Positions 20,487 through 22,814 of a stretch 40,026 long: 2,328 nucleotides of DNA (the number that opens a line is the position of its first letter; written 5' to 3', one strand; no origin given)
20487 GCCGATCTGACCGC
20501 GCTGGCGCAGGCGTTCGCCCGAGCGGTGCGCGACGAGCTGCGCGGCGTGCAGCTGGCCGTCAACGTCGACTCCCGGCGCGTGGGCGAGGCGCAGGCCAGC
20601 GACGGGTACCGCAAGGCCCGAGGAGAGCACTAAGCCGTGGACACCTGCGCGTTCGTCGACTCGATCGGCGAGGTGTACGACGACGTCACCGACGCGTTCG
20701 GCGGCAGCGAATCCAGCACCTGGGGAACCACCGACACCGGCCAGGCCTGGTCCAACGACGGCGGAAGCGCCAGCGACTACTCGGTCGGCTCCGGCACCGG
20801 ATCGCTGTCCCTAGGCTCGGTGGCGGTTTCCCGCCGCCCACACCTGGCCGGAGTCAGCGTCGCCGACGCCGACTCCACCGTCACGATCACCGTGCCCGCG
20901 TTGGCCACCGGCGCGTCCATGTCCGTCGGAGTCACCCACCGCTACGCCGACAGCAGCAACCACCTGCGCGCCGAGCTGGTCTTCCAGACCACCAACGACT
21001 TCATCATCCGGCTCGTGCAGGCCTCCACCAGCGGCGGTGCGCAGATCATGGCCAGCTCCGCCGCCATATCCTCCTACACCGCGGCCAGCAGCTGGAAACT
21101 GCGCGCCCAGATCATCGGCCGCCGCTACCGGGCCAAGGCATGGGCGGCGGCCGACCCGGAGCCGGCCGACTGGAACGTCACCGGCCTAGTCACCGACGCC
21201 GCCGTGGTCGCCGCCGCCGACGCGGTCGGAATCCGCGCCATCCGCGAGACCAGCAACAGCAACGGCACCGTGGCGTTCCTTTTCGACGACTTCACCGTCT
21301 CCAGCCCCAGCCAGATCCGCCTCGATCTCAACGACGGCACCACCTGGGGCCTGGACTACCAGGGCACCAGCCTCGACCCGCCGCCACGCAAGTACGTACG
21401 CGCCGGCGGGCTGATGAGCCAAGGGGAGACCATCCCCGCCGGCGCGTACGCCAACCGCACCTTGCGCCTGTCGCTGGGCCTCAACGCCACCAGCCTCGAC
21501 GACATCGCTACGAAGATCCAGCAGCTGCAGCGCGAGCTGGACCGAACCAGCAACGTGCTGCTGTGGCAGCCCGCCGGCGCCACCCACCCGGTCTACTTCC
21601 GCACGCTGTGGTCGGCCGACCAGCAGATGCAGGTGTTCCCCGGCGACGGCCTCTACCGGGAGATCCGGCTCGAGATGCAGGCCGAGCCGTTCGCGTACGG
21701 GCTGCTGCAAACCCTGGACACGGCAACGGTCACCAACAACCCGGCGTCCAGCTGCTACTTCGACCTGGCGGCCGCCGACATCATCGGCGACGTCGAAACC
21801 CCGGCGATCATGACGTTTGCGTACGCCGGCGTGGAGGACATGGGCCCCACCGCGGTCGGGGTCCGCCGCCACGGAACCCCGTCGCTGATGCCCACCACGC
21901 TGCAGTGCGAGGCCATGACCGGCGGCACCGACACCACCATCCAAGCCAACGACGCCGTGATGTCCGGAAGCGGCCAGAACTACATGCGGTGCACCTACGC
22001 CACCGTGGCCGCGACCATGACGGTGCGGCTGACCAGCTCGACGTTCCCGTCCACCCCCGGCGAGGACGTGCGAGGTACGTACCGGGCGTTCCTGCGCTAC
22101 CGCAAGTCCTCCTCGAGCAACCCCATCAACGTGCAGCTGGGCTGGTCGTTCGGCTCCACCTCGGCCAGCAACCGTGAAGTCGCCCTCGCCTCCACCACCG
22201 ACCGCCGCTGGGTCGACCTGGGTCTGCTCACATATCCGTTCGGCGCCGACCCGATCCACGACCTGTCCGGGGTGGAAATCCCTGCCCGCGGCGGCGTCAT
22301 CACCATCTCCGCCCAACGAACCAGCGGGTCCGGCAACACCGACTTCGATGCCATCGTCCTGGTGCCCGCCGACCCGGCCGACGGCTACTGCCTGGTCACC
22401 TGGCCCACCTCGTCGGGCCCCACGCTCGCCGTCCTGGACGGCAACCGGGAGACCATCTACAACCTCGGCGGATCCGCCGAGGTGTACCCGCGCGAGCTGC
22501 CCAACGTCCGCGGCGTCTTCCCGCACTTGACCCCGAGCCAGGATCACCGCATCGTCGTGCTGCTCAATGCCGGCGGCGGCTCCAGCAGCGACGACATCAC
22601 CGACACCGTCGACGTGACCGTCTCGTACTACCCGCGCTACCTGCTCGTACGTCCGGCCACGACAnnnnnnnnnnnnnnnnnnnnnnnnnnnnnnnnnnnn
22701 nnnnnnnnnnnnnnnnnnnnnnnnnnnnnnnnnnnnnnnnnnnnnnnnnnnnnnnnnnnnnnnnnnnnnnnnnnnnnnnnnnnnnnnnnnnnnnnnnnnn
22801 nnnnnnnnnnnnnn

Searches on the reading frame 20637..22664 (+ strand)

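Call 10: search_protein_families(library=phrogs, proteins=[window:20637-22664:+], max_evalue=0.001)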
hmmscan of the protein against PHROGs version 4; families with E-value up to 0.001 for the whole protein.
window:20637-22664:+ (676 aa): 1 family
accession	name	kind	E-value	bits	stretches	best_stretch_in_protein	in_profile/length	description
phrog_24476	-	other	1.1e-23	84.1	1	19-227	831-1037/1066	phosphodiesterase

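Call 72: search_protein_families(library=pfam, proteins=[window:20637-22664:+], max_evalue=0.001)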
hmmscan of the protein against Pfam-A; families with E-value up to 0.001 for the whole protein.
window:20637-22664:+ (676 aa): 0 families
